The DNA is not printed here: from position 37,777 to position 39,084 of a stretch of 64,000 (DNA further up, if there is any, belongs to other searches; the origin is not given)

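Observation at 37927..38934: TupA tungstate-binding lipoprotein appears circularly permuted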

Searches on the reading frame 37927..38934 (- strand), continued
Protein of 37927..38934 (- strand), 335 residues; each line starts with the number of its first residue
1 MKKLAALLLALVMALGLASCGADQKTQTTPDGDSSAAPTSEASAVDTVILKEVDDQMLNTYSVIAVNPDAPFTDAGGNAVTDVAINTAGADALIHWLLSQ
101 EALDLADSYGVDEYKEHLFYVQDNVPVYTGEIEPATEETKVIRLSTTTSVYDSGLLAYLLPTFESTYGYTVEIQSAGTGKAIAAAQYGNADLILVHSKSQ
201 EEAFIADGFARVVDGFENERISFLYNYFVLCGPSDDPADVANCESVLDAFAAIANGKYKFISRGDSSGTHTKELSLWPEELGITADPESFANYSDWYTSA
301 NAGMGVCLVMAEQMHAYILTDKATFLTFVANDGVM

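Call 18: search_protein_representatives(protein=window:37927-38934:-)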
Query: 335 residues. Proteins with E-value up to 0.001 (for the whole library): 4203; up to 1e-10: 2355; up to 1e-30: 339. The best 150 are listed.
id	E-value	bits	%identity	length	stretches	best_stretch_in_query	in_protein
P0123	3.4e-140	483.0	70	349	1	1-335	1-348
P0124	2.4e-126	437.5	79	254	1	84-333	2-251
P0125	9.9e-114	396.0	63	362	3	45-215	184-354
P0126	6.2e-99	347.4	58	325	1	47-328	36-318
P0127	2.5e-93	329.0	67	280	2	28-228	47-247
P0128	3.3e-86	305.6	52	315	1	1-331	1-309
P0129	1.0e-84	300.7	47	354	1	27-334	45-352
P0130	2.7e-82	292.8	58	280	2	142-329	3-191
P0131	2.3e-79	283.1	45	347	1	1-328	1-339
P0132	1.4e-78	280.6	52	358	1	3-328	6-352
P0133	1.5e-73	264.1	45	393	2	78-328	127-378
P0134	1.2e-72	261.1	47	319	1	1-327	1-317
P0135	3.1e-72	259.7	57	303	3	135-328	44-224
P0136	6.0e-70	252.2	47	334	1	4-330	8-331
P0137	1.2e-68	248.0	70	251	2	33-184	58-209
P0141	2.7e-67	243.5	42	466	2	136-328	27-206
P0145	2.4e-65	237.1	50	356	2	47-315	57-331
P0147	1.0e-64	235.1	50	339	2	48-314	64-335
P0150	3.3e-64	233.4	49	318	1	84-329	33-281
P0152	1.0e-63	231.8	55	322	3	44-278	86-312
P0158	1.6e-57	211.4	38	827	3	96-328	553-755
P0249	8.5e-37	143.3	40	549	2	45-255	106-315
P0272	1.5e-35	139.3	41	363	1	48-289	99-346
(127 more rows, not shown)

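Call 37: find_related_loci(query=A3, collection=genome_contigs, flank=4000)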
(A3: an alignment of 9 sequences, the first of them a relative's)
Query A3 (335 aa) in genome_contigs; peptide patterns used: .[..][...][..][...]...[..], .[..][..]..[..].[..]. (x = any residue, [..] = any of these).
380 stretches matched a pattern; 181 encode a relative of the query (tblastn E <= 1e-3); the best 80 are kept; 80 distinct loci.
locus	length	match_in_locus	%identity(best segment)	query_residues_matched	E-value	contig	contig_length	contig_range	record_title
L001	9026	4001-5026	76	1-335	3e-174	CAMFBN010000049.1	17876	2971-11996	MAG: uncultured Clostridia bacterium isolate SRR11489777_bin.47_metaWRAP_v1.3_MAG genome assembly, contig: ERZ11466755.3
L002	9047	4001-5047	76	1-335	4e-174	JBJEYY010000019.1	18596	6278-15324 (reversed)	MAG: Faecousia sp. isolate FUKU07_bin.022 NODE_1099_length_18596_cov_19.880859, whole genome shotgun sequence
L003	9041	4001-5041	76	1-335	6e-174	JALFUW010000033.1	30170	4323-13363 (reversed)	MAG: Clostridiales bacterium isolate SUG1033 k141_245116, whole genome shotgun sequence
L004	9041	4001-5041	75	1-335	5e-173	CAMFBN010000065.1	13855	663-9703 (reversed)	MAG: uncultured Clostridia bacterium isolate SRR11489777_bin.47_metaWRAP_v1.3_MAG genome assembly, contig: ERZ11466755.4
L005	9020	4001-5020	77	1-335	3e-171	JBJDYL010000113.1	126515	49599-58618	MAG: Faecousia sp. isolate FUKU01_bin.011 NODE_4_length_126515_cov_38.304460, whole genome shotgun sequence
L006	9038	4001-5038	73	1-335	3e-171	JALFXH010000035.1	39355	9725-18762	MAG: Clostridiales bacterium isolate SUG1096 k141_100734, whole genome shotgun sequence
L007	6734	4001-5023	75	1-335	2e-169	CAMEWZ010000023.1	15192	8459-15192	MAG: uncultured Clostridia bacterium isolate SRR11489792_bin.2_metaWRAP_v1.3_MAG genome assembly, contig: ERZ11466811.49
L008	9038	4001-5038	73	1-335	8e-169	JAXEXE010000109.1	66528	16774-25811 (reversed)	MAG: Faecousia sp. isolate SUG2902 k141_183154, whole genome shotgun sequence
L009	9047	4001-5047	74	1-335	2e-167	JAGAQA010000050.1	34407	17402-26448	MAG: Oscillospiraceae bacterium isolate RGIG8669 Water_deer_Colon-1__c307033, whole genome shotgun sequence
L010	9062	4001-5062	71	1-335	2e-167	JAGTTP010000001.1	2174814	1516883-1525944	Clostridiaceae bacterium Marseille-Q4145 NODE_1_length_2174814_cov_68.960047, whole genome shotgun sequence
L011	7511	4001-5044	73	1-335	3e-167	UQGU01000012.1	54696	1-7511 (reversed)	uncultured Clostridiales bacterium isolate UMGS273 genome assembly, contig: NODE_89_length_54696_cov_5.502333, whole gen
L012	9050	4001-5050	71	1-335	8e-167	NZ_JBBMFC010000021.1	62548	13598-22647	Hominiventricola aquisgranensis strain CLA-AA-H78B CLAAAH78B_contig_21_length_62548, whole genome shotgun sequence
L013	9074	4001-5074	71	1-335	2e-166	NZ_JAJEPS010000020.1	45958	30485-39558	Hominiventricola filiformis strain CLA-AA-H276 NODE_20_length_45958_cov_41.058259, whole genome shotgun sequence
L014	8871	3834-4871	72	1-335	2e-166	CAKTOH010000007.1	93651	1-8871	MAG: uncultured Oscillospiraceae bacterium isolate REFINED_METABAT215_TOP10_CONTIGS_1500_ASSEMBLY_K77_MERGED__Hadza_MoBi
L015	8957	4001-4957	74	1-335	5e-166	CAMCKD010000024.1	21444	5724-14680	MAG: uncultured Clostridia bacterium isolate ERR1855546_bin.18_metaWRAP_v1.3_MAG genome assembly, contig: ERZ9514764.927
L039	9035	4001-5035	70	1-335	3e-152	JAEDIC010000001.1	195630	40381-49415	MAG: Clostridia bacterium isolate MAG152 NODE_3_length_195630_cov_14.499052, whole genome shotgun sequence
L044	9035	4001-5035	67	1-335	8e-152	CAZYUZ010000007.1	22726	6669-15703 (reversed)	MAG TPA_asm: uncultured Lachnoclostridium sp. isolate SRP315200_co2_191 genome assembly, contig: NODE_1865_length_22726_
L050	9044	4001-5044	67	1-335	6e-151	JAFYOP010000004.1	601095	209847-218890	MAG: Clostridia bacterium isolate RGIG7280 Water_buffalos_Cecum-4__c36, whole genome shotgun sequence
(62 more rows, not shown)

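Call 38: predict_structure(alignment_id=A1)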
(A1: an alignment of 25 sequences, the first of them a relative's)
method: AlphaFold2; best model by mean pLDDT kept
length: 335 residues; sequences in the alignment: 25
mean_pLDDT: 64.7   pTM: 0.59
mean pLDDT of the five models: 64.7, 60.2, 59.6, 54.9, 54.8
residues with pLDDT >= 90: 70; 70-90: 70; 50-70: 92; < 50: 103
segments of 3 or more residues with pLDDT < 50: 15-44, 54-56, 257-283, 285-287, 289-310, 322-335
pLDDT, mean of each block of 10 residues (from residue 1): 58 47 27 31 53 54 88 92 92 92 83 61 75 95 83 74 97 78 88 81 87 74 56 72 70 56 31 34 48 41 42 58 35 28
secondary structure, 60 per line:
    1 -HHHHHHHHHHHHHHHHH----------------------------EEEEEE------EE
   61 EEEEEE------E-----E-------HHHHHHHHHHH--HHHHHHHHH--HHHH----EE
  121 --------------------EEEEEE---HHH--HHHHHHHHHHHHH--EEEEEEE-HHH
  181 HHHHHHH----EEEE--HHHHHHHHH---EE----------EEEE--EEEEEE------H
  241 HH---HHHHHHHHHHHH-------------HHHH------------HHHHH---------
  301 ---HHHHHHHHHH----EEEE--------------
elements in order: H2-18 E47-52 E59-66 H87-97 H100-108 H111-114 E141-146 H155-167 E170-176 H178-187 E192-195 H198-206 E222-225 E228-233 H246-257 H271-274 H287-291 H304-313 E318-321

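Call 39: find_homologous_proteins(query=A2, max_evalue=1e-10)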
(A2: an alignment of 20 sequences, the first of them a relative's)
Query A2 (20 sequences) (335 aa, profile of the alignment): 4242 proteins with E <= 1e-10 among 8000 candidates; the best 120 are listed.
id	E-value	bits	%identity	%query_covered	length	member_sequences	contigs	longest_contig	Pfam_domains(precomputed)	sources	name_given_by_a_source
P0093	1.2e-145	503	82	87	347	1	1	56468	PF13531.12,PF12849.13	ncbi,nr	ncbi:MAG: substrate-binding domain-containing protein [Eubacteriales bacterium]|nr:substrate-binding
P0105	4.3e-145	501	75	100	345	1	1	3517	PF13531.12,PF12849.13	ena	-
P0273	5.4e-145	501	77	87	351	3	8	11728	PF13531.12,PF12849.13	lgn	-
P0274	5.5e-145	501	74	93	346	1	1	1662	PF12849.13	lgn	-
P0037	5.8e-145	501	74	100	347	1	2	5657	PF13531.12,PF12849.13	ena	-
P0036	6.8e-145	500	74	100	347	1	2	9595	PF13531.12,PF12849.13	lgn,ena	-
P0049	8.1e-145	500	74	100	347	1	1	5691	PF13531.12,PF12849.13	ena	-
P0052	8.3e-145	500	74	100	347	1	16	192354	PF13531.12,PF12849.13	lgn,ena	-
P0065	9.5e-145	500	73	100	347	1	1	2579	PF13531.12,PF12849.13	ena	-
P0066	9.6e-145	500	74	100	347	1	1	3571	PF13531.12,PF12849.13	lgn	-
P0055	1.0e-144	500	74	100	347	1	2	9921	PF13531.12,PF12849.13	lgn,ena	-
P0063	1.0e-144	500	73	100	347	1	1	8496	PF13531.12,PF12849.13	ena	-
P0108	1.1e-144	500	73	100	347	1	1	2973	PF13531.12,PF12849.13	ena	-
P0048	1.2e-144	500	74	100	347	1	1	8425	PF13531.12,PF12849.13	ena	-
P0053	1.3e-144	499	74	100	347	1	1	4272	PF13531.12,PF12849.13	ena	-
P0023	1.4e-144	499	74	100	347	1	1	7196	PF13531.12,PF12849.13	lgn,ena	-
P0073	1.5e-144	499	73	100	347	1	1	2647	PF13531.12,PF12849.13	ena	-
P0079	1.5e-144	499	73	100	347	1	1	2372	PF13531.12,PF12849.13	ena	-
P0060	1.5e-144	499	74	100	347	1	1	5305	PF13531.12,PF12849.13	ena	-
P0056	1.5e-144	499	74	100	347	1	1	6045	PF13531.12,PF12849.13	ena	-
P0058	1.6e-144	499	74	100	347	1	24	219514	PF13531.12,PF12849.13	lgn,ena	-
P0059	1.6e-144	499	74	100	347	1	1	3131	PF13531.12,PF12849.13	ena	-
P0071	1.6e-144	499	73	100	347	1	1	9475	PF13531.12,PF12849.13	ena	-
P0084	1.6e-144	499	73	100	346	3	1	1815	PF13531.12,PF12849.13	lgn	-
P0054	1.7e-144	499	74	100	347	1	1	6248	PF13531.12,PF12849.13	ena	-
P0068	1.9e-144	499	73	100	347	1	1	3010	PF13531.12,PF12849.13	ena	-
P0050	1.9e-144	499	74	100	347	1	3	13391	PF13531.12,PF12849.13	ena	-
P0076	1.9e-144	499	73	100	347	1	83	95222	PF13531.12,PF12849.13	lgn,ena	-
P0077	1.9e-144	499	73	100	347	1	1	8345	PF13531.12,PF12849.13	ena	-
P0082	1.9e-144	499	73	100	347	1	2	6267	PF13531.12,PF12849.13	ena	-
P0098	2.0e-144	499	73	100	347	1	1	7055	PF13531.12,PF12849.13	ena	-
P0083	2.0e-144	499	73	100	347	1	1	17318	PF13531.12,PF12849.13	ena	-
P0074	2.1e-144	499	74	100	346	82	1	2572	PF13531.12,PF12849.13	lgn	-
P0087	2.2e-144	499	73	100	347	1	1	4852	PF13531.12,PF12849.13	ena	-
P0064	2.3e-144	499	73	100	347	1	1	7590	PF13531.12,PF12849.13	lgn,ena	-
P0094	2.3e-144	499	73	100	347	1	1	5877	PF13531.12,PF12849.13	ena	-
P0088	2.4e-144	499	73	100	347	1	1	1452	PF13531.12,PF12849.13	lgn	-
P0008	2.5e-144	499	77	100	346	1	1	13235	PF13531.12,PF12849.13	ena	-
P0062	2.7e-144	498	73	100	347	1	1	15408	PF13531.12,PF12849.13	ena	-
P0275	2.7e-144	498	73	100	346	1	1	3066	PF13531.12,PF12849.13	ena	-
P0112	2.7e-144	498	73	100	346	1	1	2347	PF13531.12,PF12849.13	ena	-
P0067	2.8e-144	498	73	100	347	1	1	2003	PF13531.12,PF12849.13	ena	-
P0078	2.9e-144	498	73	100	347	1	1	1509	PF13531.12,PF12849.13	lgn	-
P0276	3.1e-144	498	74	100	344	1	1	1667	PF13531.12,PF12849.13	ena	-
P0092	3.5e-144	498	73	100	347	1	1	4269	PF13531.12,PF12849.13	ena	-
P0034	3.6e-144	498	74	100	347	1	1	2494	PF13531.12,PF12849.13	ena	-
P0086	4.0e-144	498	73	100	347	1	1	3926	PF13531.12,PF12849.13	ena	-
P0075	4.3e-144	498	73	100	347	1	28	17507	PF13531.12,PF12849.13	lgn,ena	-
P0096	4.4e-144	498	73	100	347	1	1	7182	PF13531.12,PF12849.13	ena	-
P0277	4.5e-144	498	75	93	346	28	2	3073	PF13531.12,PF12849.13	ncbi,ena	-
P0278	4.6e-144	498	82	87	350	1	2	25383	PF13531.12,PF12849.13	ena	-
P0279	4.9e-144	498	77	86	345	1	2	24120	PF13531.12,PF12849.13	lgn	-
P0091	5.2e-144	497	73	100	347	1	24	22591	PF13531.12,PF12849.13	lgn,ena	-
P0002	5.2e-144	497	76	100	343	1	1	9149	PF13531.12,PF12849.13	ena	-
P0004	5.4e-144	497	75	100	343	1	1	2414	PF13531.12,PF12849.13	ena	-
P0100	5.4e-144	497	73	100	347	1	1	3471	PF13531.12,PF12849.13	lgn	-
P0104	5.6e-144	497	73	100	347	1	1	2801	PF13531.12,PF12849.13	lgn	-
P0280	5.8e-144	497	77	86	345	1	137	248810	PF13531.12,PF12849.13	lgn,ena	-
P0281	5.8e-144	497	72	99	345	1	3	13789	PF13531.12,PF12849.13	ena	-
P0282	6.0e-144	497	72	99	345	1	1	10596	PF13531.12,PF12849.13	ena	-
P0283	6.2e-144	497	77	86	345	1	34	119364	PF13531.12,PF12849.13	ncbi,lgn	-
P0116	6.3e-144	497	73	100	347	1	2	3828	PF13531.12,PF12849.13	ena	-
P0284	6.6e-144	497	73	99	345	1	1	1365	PF13531.12,PF12849.13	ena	-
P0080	6.8e-144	497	73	100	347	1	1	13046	PF13531.12,PF12849.13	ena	-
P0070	7.0e-144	497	74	100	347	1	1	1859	PF13531.12,PF12849.13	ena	-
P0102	7.2e-144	497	73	100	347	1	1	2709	PF13531.12,PF12849.13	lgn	-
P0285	7.2e-144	497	76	87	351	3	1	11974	PF13531.12,PF12849.13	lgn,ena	-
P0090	7.3e-144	497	73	100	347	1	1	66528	PF13531.12,PF12849.13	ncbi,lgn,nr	ncbi:MAG: substrate-binding domain-containing protein [Candidatus Faecousia sp.]|nr:substrate-bindin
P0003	8.0e-144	497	76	100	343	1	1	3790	PF13531.12,PF12849.13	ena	-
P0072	8.8e-144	497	76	100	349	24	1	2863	PF13531.12,PF12849.13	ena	-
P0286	9.0e-144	497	73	99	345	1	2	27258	PF13531.12,PF12849.13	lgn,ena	-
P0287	9.4e-144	497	73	99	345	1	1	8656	PF13531.12,PF12849.13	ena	-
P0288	9.7e-144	497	72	99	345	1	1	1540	PF13531.12,PF12849.13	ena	-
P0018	9.8e-144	497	75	100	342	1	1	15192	PF13531.12,PF12849.13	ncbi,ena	-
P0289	9.9e-144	497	69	100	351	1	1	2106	PF13531.12,PF12849.13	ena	-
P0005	9.9e-144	497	75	100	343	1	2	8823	PF13531.12,PF12849.13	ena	-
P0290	1.0e-143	497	73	99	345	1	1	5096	PF13531.12,PF12849.13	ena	-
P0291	1.1e-143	496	73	99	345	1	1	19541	PF13531.12,PF12849.13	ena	-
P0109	1.2e-143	496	73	100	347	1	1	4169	PF13531.12,PF12849.13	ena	-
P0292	1.2e-143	496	76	86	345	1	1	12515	PF13531.12,PF12849.13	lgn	-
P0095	1.2e-143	496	73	100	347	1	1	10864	PF13531.12,PF12849.13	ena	-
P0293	1.2e-143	496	73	99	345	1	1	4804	PF13531.12,PF12849.13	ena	-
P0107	1.2e-143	496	73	100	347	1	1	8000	PF13531.12,PF12849.13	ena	-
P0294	1.2e-143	496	72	99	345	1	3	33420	PF13531.12,PF12849.13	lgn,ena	-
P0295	1.2e-143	496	73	99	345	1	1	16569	PF13531.12,PF12849.13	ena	-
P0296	1.3e-143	496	73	100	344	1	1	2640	PF13531.12,PF12849.13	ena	-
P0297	1.3e-143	496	76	86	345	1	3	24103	PF13531.12,PF12849.13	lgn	-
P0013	1.4e-143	496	75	100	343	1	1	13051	PF13531.12,PF12849.13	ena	-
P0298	1.4e-143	496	72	99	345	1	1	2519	PF13531.12,PF12849.13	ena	-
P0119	1.4e-143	496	75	100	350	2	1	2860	PF13531.12,PF12849.13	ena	-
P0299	1.4e-143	496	77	86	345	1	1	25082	PF13531.12,PF12849.13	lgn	-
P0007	1.4e-143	496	75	100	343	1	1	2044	PF13531.12,PF12849.13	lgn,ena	-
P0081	1.4e-143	496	73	100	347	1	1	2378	PF12849.13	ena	-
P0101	1.5e-143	496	73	100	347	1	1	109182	PF13531.12,PF12849.13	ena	-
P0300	1.5e-143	496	72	99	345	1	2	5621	PF13531.12,PF12849.13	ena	-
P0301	1.6e-143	496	70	100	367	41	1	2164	PF13531.12,PF12849.13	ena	-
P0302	1.6e-143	496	73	99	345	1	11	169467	PF13531.12,PF12849.13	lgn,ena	-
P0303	1.6e-143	496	73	100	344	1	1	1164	PF13531.12,PF12849.13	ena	-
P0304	1.6e-143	496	77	86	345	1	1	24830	PF13531.12,PF12849.13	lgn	-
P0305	1.7e-143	496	79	86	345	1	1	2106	PF13531.12,PF12849.13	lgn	-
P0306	1.7e-143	496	73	99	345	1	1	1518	PF13531.12,PF12849.13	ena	-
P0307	1.7e-143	496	73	99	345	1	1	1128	PF13531.12,PF12849.13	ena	-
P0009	1.8e-143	496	75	100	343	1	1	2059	PF13531.12,PF12849.13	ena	-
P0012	1.8e-143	496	75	100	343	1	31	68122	PF13531.12,PF12849.13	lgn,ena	-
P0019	1.9e-143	496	75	100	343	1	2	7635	PF13531.12,PF12849.13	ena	-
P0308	1.9e-143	496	77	86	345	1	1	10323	PF13531.12,PF12849.13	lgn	-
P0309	2.0e-143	496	77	89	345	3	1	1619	PF13531.12,PF12849.13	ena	-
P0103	2.0e-143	496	73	100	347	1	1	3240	PF13531.12,PF12849.13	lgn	-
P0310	2.0e-143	496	73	99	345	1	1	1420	PF13531.12,PF12849.13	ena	-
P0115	2.2e-143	495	74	100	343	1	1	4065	PF13531.12,PF12849.13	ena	-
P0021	2.3e-143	495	75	100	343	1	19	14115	PF13531.12,PF12849.13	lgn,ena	-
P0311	2.3e-143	495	76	86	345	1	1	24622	PF13531.12,PF12849.13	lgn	-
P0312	2.3e-143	495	73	99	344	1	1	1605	PF13531.12,PF12849.13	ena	-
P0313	2.4e-143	495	72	99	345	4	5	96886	PF13531.12,PF12849.13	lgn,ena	-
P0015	2.5e-143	495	75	100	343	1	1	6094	PF13531.12,PF12849.13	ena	-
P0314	2.7e-143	495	78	88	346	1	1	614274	PF13531.12,PF12849.13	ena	-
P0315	2.7e-143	495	75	93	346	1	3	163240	PF13531.12,PF12849.13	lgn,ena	-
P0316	2.7e-143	495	73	99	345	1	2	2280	PF13531.12,PF12849.13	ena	-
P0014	2.7e-143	495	75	100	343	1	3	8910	PF13531.12,PF12849.13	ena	-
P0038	2.8e-143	495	75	100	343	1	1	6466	PF13531.12,PF12849.13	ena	-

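Call 44: fold_search(model_id=the predicted structure, library=pdb)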
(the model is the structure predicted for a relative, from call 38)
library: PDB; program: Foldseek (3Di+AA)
matches with E <= 10: 1119; with E <= 0.001: 7
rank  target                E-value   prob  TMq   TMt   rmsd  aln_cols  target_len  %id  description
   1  3muq_A                2.5e-07  1.00  0.24  0.33  11.3       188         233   40  The crystal structure of a conserved functionally unknown protein from Vibrio parahaemolyticus RIMD 2210633 (released 2010-05-12)
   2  3lr1                  3.2e-07  1.00  0.33  0.45   7.9       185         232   40  The crystal structure of the tungstate ABC transporter from Geobacter sulfurreducens (released 2010-03-16)
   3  3kn3_B                1.5e-05  1.00  0.37  0.50   7.2       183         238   32  Crystal Structure of LysR Substrate Binding Domain (25-263) of Putative Periplasmic Protein from Wolinella succinogene (released 2009-12-01)
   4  3kn3_A                2.1e-05  1.00  0.38  0.51   6.5       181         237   33  Crystal Structure of LysR Substrate Binding Domain (25-263) of Putative Periplasmic Protein from Wolinella succinogene (released 2009-12-01)
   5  5my5                  2.3e-05  1.00  0.36  0.46   7.1       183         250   36  Tungstate binding protein - TupA - from Desulfovibrio alaskensis G20 (released 2017-08-02)
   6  4h1x                  1.8e-04  1.00  0.34  0.42   6.3       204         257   12  Crystal structure of a phosphate ABC transporter, phosphate-binding protein (SP_2084) from Streptococcus pneumoniae TIGR (released 2012-10-17)
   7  3kn3_C                2.1e-04  1.00  0.30  0.40   8.5       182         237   34  Crystal Structure of LysR Substrate Binding Domain (25-263) of Putative Periplasmic Protein from Wolinella succinogene (released 2009-12-01)
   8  4toz_B                1.1e-03  0.95  0.23  0.16  12.1       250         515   10  MppA Periplasmic Murein Tripeptide Binding Protein, Unliganded Open Form (released 2015-06-10)
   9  4toz_A                2.3e-03  0.91  0.27  0.19  12.9       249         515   12  MppA Periplasmic Murein Tripeptide Binding Protein, Unliganded Open Form (released 2015-06-10)
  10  5yh5                  4.6e-03  0.93  0.30  0.22  12.9       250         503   15  The crystal structure of Staphylococcus aureus CntA in apo form (released 2018-03-28)
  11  4ofl_A                7.0e-03  0.69  0.21  0.15  13.1       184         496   16  Crystal structure of YntA from Yersinia pestis in complex with Ni(L-His)2 (released 2014-10-01)
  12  5yhe_B                7.9e-03  0.84  0.28  0.20  13.8       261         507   14  The crystal structure of Staphylococcus aureus CntA in complex with staphylopine and cobalt (released 2018-03-28)
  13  1uiv_A                7.9e-03  0.82  0.26  0.19  14.5       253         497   11  Crystal structures of the liganded and unliganded nickel binding protein NikA from Escherichia coli (Nickel liganded f (released 2004-02-03)
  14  3mvw_B                8.9e-03  0.82  0.23  0.17  12.7       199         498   11  X-ray structure of a "NikA+Iron complex" hybrid, NikA/1 (released 2011-02-09)
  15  5on9_B                8.9e-03  0.66  0.25  0.18  16.8       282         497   11  Crystal structure of NikA in complex with reduced Fe-L1 (N-(2-hydroxybenzyl)-N'-(2-thiomethylbenzyl)-N,N'-ethylenediam (released 2017-12-13)
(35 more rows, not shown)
